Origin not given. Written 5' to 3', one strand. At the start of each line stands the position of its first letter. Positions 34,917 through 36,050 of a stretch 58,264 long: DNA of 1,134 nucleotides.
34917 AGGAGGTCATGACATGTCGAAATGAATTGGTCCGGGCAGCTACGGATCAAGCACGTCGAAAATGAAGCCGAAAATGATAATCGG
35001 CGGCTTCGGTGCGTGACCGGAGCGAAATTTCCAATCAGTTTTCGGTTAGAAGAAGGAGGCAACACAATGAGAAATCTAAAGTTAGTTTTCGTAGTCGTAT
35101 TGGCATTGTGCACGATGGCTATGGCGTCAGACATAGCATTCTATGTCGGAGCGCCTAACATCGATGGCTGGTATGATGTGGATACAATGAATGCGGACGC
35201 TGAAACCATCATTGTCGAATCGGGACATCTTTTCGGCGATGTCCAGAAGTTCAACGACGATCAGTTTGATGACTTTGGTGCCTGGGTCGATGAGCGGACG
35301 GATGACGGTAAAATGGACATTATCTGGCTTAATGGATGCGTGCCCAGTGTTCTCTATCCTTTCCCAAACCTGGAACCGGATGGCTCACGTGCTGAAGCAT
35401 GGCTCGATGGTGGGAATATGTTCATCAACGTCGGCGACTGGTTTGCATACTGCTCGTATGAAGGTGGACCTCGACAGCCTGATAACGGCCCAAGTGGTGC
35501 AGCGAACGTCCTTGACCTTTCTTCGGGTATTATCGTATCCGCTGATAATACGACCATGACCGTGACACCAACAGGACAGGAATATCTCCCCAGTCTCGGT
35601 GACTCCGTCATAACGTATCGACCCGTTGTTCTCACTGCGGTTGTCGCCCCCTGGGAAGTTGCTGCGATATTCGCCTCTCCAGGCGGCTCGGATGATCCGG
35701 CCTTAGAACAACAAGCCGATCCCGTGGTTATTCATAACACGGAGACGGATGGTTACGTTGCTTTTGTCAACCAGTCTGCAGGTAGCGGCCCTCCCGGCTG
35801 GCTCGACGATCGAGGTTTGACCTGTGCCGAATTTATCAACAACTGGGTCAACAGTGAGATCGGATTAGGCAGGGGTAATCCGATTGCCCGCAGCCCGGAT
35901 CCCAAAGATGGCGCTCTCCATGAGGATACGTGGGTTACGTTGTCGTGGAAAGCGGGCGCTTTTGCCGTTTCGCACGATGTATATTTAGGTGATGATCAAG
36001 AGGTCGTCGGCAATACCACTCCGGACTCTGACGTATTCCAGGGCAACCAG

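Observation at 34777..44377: Tandem array of four exported paralogues with a constant stalk and C-terminal module but exchanged N-terminal heads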

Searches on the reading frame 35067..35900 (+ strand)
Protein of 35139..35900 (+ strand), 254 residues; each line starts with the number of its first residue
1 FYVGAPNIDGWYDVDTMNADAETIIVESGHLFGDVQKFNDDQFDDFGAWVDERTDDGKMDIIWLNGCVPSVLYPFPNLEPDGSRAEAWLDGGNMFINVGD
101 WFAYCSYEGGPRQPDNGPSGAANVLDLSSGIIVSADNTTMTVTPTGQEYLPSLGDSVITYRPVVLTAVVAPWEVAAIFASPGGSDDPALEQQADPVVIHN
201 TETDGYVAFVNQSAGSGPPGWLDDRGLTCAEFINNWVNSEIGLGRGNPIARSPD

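Call 13: search_solved_structures(query=window:35139-35900:+, max_evalue=10, show_alignments=2)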
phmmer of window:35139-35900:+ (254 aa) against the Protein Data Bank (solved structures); distinct sequences matched with E-value up to 10: 18.
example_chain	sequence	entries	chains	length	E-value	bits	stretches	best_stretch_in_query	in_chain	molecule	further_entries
9qhb_A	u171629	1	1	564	6.4e-09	38.6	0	74-107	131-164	Engineered tetratricopeptide repeat protein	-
9qhc_A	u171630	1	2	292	6e-06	28.9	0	75-107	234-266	Engineered tetratricopeptide repeat protein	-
8bu0_A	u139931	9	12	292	0.00025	23.6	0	76-107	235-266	Consensus tetratricopeptide repeat protein | Crystal structure of an 8-repeat consensus TPR superhelix with Zinc. | Monomer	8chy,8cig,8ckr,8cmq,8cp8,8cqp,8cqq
1na0_A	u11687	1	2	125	0.0074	18.7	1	75-108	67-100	designed protein CTPR3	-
8ch0_A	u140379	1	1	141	0.013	17.9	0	76-106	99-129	Consensus tetratricopeptide repeat protein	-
2fo7_A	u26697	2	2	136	0.015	17.7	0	76-106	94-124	SYNTHETIC CONSENSUS TPR PROTEIN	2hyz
3kd7_A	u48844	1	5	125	0.024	17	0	76-103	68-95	CTPR390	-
1na3_A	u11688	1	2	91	0.072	15.5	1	75-109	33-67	designed protein CTPR2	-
6vfi_B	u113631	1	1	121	0.073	15.5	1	75-109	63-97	O43_dn18B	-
6v8e_A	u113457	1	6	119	0.09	15.2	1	75-108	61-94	Designed protein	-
6vfh_A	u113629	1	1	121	0.097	15.1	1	75-107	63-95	T33_dn10A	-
6vl6_B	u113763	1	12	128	0.53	12.7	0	73-119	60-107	T33_dn2B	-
2avp_A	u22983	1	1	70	0.67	12.3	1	75-107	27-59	synthetic consensus TPR protein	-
6vfj_B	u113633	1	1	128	0.9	11.9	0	74-124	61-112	I53_dn5B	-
5hrz_A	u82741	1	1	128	1.2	11.5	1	78-108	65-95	TPR domain protein 1na0C3_3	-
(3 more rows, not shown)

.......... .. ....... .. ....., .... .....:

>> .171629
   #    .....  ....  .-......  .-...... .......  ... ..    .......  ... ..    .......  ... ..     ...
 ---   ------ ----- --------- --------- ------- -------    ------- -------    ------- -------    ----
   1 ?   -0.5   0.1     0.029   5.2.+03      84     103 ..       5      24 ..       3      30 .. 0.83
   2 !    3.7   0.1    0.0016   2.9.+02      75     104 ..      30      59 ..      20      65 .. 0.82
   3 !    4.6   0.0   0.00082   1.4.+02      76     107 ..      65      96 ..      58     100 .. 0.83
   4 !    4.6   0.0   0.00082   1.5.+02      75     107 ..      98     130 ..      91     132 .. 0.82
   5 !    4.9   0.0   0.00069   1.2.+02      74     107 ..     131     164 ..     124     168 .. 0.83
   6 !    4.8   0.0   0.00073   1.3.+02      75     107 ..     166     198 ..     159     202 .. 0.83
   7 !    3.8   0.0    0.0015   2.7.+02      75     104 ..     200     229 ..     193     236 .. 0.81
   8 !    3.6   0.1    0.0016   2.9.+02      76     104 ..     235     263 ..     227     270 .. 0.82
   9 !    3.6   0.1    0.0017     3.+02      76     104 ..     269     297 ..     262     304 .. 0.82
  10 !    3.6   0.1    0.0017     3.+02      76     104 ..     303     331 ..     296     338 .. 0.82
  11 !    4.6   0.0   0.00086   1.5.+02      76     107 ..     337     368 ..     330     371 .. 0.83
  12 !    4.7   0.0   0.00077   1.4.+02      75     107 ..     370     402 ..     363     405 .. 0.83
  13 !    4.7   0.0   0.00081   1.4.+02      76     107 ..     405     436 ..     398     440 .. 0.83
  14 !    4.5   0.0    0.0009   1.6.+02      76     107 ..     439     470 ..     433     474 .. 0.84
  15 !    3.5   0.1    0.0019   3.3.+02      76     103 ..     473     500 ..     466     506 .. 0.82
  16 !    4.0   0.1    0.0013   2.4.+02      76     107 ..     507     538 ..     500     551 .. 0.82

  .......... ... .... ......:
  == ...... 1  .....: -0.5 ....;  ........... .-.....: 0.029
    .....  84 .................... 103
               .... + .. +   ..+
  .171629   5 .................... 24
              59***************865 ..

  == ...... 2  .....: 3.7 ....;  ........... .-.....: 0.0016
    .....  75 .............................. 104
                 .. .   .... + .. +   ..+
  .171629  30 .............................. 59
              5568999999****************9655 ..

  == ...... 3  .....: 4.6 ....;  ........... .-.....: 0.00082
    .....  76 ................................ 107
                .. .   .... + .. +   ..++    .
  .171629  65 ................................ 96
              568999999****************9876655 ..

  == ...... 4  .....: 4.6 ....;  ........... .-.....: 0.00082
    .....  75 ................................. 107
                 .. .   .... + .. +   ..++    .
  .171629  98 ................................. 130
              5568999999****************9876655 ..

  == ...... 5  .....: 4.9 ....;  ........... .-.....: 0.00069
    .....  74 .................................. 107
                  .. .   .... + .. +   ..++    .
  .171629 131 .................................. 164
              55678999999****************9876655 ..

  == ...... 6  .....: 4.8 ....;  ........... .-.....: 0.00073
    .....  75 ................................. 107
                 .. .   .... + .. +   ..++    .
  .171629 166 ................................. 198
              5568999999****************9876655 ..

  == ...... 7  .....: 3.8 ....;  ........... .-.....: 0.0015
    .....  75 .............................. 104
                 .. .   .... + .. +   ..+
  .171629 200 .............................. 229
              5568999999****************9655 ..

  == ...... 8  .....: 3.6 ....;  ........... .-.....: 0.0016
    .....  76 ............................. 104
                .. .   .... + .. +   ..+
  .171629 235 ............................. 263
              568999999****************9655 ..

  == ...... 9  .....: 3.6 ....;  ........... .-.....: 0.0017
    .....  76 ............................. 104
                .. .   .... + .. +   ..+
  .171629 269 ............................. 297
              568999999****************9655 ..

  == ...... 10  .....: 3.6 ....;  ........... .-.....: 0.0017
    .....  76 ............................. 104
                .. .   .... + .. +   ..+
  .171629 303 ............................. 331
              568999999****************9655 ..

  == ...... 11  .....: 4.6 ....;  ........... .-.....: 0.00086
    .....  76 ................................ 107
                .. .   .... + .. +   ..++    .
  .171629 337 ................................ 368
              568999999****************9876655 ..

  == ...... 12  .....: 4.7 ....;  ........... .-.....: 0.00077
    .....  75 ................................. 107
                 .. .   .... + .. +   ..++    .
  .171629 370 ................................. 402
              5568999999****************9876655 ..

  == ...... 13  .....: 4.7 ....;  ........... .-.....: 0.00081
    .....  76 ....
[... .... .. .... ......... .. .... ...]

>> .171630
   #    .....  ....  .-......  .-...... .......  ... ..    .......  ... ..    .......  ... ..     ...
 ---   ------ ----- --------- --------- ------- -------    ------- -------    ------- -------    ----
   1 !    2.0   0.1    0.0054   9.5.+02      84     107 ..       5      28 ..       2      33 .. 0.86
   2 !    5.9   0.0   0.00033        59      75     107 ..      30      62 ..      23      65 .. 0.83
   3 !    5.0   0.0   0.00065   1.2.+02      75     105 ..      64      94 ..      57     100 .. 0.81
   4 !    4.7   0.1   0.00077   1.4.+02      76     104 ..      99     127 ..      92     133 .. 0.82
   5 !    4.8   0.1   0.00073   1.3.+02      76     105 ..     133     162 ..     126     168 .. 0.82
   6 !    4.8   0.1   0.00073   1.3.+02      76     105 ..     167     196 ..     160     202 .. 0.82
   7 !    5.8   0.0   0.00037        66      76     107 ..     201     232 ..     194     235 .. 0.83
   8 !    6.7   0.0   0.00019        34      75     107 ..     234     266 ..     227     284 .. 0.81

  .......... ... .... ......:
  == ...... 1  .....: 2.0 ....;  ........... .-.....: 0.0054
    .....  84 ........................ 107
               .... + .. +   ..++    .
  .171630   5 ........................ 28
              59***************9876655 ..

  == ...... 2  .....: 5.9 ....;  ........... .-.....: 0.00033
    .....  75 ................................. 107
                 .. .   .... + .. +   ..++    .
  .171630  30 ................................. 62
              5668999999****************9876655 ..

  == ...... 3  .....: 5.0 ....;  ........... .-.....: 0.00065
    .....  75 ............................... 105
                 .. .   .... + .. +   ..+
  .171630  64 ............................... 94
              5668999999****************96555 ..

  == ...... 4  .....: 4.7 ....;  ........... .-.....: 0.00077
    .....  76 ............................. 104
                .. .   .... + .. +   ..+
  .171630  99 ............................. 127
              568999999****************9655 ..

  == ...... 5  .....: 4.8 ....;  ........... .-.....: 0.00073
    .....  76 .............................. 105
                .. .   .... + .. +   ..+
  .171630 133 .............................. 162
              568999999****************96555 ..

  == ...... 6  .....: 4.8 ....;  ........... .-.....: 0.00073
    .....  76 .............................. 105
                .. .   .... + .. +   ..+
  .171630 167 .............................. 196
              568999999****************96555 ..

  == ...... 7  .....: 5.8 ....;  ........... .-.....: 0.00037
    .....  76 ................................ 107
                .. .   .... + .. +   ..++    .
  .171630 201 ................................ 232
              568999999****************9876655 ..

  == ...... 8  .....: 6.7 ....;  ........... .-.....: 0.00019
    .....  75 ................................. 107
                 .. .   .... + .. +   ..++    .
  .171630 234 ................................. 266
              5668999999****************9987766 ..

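Call 15: find_homologous_proteins(query=window:35136-35894:+, max_evalue=0.001)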
Query window:35136-35894:+ (253 aa): 197 proteins with E <= 0.001 among 796 candidates; the best 120 are listed.
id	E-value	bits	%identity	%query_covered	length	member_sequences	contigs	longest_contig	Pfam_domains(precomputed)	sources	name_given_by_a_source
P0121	2.5e-145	501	89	97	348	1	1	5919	-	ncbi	ncbi:MAG: hypothetical protein P8Z79_14705, partial [Sedimentisphaerales bacterium]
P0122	6.9e-140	483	82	100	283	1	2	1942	-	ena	-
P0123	4.7e-137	474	80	99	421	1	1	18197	-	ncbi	ncbi:MAG: hypothetical protein WAV28_17845, partial [Sedimentisphaerales bacterium]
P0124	4.9e-136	470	83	97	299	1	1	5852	-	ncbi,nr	ncbi:MAG: hypothetical protein JXM79_01315 [Sedimentisphaerales bacterium]|nr:hypothetical protein [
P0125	1.8e-120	419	74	96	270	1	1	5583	-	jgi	-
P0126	7.7e-119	414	75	97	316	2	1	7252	-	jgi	-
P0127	7.6e-118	411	80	87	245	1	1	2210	-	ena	-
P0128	1.1e-117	410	73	96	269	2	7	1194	-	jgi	jgi:hypothetical protein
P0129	5.2e-117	408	72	100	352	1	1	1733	-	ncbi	-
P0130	6.9e-117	408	73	100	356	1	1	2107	-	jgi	-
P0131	1.2e-114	400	73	96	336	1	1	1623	-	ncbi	-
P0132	3.2e-114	399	69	100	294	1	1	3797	-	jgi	jgi:hypothetical protein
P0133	1.5e-113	397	72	96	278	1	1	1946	-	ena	-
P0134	2.4e-113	396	69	98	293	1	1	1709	-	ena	-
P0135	1.8e-112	393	72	100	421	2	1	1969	-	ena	-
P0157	4.2e-103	362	67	96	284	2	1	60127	-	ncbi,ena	-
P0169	2.4e-100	353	61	100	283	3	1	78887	PF27344.1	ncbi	-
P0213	1.5e-81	292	57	96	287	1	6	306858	-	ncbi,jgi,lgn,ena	-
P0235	5.8e-71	257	52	100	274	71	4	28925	-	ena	-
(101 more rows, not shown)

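Call 16: search_protein_families(library=pfam, proteins=[P0169, P0213, P0235, P0157, window:35067-35900:+], max_evalue=10)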
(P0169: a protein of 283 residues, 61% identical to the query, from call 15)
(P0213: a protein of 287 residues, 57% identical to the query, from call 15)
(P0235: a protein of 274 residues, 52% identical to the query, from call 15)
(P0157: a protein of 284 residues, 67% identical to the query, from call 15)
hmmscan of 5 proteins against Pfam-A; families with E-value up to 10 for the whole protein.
P0169 (283 aa): 0 families

P0213 (287 aa): 0 families

P0235 (274 aa): 1 family
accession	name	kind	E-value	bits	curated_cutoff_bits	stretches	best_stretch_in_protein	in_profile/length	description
PF00322.22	Endothelin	-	0.37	10.8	20.5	1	83-90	20-27/29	Endothelin family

P0157 (284 aa): 0 families

window:35067-35900:+ (278 aa): 0 families

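Call 32: predict_structure(alignment_id=A2)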
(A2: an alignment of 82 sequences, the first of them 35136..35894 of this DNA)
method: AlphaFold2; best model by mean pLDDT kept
length: 253 residues; sequences in the alignment: 82
mean_pLDDT: 91.4   pTM: 0.90
mean pLDDT of the five models: 91.4, 90.4, 89.2, 86.8, 84.0
residues with pLDDT >= 90: 197; 70-90: 41; 50-70: 7; < 50: 8
segments of 3 or more residues with pLDDT < 50: 247-253
pLDDT, mean of each block of 10 residues (from residue 1): 87 86 96 95 97 96 93 92 94 96 91 92 95 90 98 95 97 98 98 98 98 72 88 97 63 37
secondary structure, 60 per line:
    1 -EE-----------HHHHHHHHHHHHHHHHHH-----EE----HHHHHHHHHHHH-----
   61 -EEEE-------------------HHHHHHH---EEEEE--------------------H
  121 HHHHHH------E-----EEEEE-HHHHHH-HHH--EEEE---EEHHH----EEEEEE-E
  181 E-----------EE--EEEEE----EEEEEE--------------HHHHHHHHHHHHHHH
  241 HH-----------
elements in order: H15-32 H44-55 E62-65 H85-91 E95-99 H120-126 E139-143 H145-150 E157-160 E173-178 E197-201 E206-211 H226-242

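Call 36: fold_search(model_id=the predicted structure, library=pdb)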
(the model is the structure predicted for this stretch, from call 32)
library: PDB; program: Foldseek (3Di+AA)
matches with E <= 10: 355; with E <= 0.001: 0
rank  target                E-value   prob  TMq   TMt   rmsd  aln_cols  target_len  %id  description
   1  6t5o_FFF              1.5e-03  0.92  0.36  0.17   6.3       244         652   11  Bacteroides salyersiae GH164 beta-mannosidase (released 2020-01-01)
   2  6t5o_CCC              1.9e-03  0.92  0.39  0.18   6.9       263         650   12  Bacteroides salyersiae GH164 beta-mannosidase (released 2020-01-01)
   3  6t6g_EEE              2.2e-03  0.95  0.40  0.18   6.4       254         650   10  Bacteroides salyersiae GH164 beta-mannosidase in complex with noeuromycin (released 2020-01-01)
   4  7omi_BBB              2.2e-03  0.94  0.40  0.18   6.0       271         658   10  Bs164 in complex with mannocyclophellitol epoxide (released 2022-02-02)
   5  6t6g_BBB              4.2e-03  0.92  0.40  0.18   6.7       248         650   10  Bacteroides salyersiae GH164 beta-mannosidase in complex with noeuromycin (released 2020-01-01)
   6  6t6g_DDD              4.5e-03  0.85  0.37  0.17   7.0       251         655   11  Bacteroides salyersiae GH164 beta-mannosidase in complex with noeuromycin (released 2020-01-01)
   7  2gk3_E                5.5e-03  0.92  0.43  0.44   6.5       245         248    9  Cytoplasmic Protein STM3548 from Salmonella typhimurium (released 2006-05-02)
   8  8i59_B                5.9e-03  0.75  0.37  0.16  10.1       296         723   11  N-acetyl-(R)-beta-phenylalanine acylase, selenomethionyl derivative (released 2023-03-15)
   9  5xb7_C                8.7e-03  0.94  0.43  0.19   6.1       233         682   11  GH42 alpha-L-arabinopyranosidase from Bifidobacterium animalis subsp. lactis Bl-04 (released 2017-11-01)
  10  8i5a_A                1.3e-02  0.72  0.39  0.17   9.3       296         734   10  N-acetyl-(R)-beta-phenylalanine acylase, 2.75 angstrom resolution (released 2023-03-15)
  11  4e5v_B                3.6e-02  0.35  0.37  0.34  11.2       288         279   12  Crystal structure of a Putative thua-like protein (PARMER_02418) from Parabacteroides merdae ATCC 43184 at 1.75 A reso (released 2012-04-04)
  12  4jqs_A                3.8e-02  0.75  0.46  0.48   6.6       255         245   13  Crystal structure of a Putative thua-like protein (BACUNI_01602) from Bacteroides uniformis ATCC 8492 at 2.30 A resolu (released 2013-05-08)
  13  8i5a_B                4.7e-02  0.38  0.38  0.16   9.9       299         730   10  N-acetyl-(R)-beta-phenylalanine acylase, 2.75 angstrom resolution (released 2023-03-15)
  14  4e5v_A                5.3e-02  0.41  0.40  0.37  10.9       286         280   11  Crystal structure of a Putative thua-like protein (PARMER_02418) from Parabacteroides merdae ATCC 43184 at 1.75 A reso (released 2012-04-04)
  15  5xb7_A                6.9e-02  0.72  0.44  0.19   6.1       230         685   11  GH42 alpha-L-arabinopyranosidase from Bifidobacterium animalis subsp. lactis Bl-04 (released 2017-11-01)
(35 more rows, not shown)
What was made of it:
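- On Class I glutamine-amidotransferase-like / ThuA-like fold, head of D: Foldseek E 1.5e-3 to 5e-2, TM 0.36-0.48 to the GH164/GH42 middle domain, STM3548 and ThuA-like proteins (call 36).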

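Call 63: find_encoding_contigs(protein=P0213, flank=6000, max_places=2)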
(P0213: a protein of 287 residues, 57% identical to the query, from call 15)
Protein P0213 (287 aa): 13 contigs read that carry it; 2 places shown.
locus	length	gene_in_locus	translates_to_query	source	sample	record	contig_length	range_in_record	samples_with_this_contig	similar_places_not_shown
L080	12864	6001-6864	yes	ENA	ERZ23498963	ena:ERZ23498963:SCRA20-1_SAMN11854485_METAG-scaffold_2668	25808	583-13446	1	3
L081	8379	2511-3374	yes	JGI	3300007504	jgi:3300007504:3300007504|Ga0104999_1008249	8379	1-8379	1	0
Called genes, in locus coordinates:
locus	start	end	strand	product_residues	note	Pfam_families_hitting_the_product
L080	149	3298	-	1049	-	PF13185:GAF_2 (faint), PF00512:HisKA, PF02518:HATPase_c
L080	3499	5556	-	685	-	PF04542:Sigma70_r2, PF08281:Sigma70_r4_2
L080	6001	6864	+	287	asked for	-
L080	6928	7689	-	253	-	PF00106:adh_short, PF08659:KR, PF13561:adh_short_C2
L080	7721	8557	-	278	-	-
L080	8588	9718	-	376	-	PF13527:Acetyltransf_9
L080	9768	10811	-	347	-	PF01168:Ala_racemase_N, PF14031:D-ser_dehydrat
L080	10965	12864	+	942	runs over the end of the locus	PF13620:CarboxypepD_reg (faint)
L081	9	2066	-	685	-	PF04542:Sigma70_r2, PF08281:Sigma70_r4_2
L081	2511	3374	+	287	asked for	-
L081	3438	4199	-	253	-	PF00106:adh_short, PF08659:KR, PF13561:adh_short_C2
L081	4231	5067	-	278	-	-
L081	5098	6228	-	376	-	PF13527:Acetyltransf_9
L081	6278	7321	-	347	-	PF01168:Ala_racemase_N, PF14031:D-ser_dehydrat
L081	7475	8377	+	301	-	?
